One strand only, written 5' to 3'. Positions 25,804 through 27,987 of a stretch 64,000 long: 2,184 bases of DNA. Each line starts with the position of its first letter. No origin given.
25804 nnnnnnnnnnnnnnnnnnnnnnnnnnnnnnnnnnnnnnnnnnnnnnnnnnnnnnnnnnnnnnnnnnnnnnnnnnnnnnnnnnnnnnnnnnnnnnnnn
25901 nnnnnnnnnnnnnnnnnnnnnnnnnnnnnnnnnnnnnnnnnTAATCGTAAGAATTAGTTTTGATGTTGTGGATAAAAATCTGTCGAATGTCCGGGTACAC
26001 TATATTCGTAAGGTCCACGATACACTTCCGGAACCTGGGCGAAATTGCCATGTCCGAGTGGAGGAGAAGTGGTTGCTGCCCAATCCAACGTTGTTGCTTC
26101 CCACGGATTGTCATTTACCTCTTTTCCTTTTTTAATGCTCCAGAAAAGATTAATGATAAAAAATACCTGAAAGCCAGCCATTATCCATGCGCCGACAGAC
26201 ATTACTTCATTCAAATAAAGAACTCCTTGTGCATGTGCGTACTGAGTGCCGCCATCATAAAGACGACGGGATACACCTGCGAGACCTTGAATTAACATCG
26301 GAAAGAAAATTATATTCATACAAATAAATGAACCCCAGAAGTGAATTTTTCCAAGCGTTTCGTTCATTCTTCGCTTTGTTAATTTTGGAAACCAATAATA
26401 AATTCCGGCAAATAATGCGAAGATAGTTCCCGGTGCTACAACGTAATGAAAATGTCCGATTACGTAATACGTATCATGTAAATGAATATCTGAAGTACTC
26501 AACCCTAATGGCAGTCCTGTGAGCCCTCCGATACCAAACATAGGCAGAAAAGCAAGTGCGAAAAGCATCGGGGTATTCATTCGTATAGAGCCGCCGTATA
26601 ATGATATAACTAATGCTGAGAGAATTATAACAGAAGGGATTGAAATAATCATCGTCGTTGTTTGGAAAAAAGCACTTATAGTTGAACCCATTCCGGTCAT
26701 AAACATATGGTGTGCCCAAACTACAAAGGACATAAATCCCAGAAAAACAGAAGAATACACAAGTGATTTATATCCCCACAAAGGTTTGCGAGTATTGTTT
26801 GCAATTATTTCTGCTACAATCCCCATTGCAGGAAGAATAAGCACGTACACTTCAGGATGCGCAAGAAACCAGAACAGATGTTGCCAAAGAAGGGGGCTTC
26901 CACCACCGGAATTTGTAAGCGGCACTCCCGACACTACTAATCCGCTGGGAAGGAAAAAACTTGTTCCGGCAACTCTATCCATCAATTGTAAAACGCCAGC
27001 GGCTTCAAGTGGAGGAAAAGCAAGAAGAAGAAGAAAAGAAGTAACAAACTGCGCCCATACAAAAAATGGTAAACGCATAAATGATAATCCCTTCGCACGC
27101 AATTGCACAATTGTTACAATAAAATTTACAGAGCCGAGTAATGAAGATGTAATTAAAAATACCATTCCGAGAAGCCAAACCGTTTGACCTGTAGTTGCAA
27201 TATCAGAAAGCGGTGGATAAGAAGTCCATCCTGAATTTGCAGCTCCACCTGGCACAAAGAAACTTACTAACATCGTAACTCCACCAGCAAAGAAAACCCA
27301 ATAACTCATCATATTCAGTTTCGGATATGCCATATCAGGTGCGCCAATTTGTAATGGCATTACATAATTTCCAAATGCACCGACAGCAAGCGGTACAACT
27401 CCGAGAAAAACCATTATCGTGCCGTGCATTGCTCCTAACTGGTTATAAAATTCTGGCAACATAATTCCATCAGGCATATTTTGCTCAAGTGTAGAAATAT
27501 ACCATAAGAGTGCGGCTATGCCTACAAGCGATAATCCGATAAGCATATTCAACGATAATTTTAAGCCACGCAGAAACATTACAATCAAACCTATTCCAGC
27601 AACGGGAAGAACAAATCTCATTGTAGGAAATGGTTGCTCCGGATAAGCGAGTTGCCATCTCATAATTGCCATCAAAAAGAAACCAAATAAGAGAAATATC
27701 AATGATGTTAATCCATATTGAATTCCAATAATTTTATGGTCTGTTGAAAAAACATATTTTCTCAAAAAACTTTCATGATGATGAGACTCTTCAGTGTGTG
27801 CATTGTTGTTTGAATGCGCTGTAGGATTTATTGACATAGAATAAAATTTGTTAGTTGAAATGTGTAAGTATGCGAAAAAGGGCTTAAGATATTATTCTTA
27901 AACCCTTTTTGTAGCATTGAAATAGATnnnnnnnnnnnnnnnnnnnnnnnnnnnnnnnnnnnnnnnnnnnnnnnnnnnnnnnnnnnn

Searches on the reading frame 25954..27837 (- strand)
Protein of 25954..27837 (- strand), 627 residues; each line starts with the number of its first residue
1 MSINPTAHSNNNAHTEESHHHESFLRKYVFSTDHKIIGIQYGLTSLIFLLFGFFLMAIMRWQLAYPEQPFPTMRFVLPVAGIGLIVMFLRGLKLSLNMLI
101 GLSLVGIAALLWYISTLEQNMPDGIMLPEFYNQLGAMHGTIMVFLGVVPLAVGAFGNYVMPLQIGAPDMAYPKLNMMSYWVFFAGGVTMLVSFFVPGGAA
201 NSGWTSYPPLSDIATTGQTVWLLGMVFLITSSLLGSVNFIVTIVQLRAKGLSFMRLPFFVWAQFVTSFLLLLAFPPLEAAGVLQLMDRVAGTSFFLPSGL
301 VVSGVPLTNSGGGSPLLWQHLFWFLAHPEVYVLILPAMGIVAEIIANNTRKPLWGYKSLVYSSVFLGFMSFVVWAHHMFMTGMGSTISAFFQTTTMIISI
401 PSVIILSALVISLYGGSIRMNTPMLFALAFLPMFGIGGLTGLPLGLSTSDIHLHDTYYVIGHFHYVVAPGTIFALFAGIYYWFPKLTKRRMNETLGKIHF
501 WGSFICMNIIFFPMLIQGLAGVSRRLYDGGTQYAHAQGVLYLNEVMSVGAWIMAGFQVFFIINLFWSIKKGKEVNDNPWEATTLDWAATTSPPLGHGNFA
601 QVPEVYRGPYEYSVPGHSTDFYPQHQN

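Call 3: search_protein_families(library=pfam, proteins=[window:25954-27837:-], max_evalue=0.1)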
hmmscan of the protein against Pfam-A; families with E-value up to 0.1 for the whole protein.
window:25954-27837:- (627 aa): 1 family
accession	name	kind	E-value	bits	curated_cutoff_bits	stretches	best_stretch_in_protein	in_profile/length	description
PF00115.25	COX1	-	1.6e-132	442.9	34.8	1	37-552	2-436/436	Cytochrome C and Quinol oxidase polypeptide I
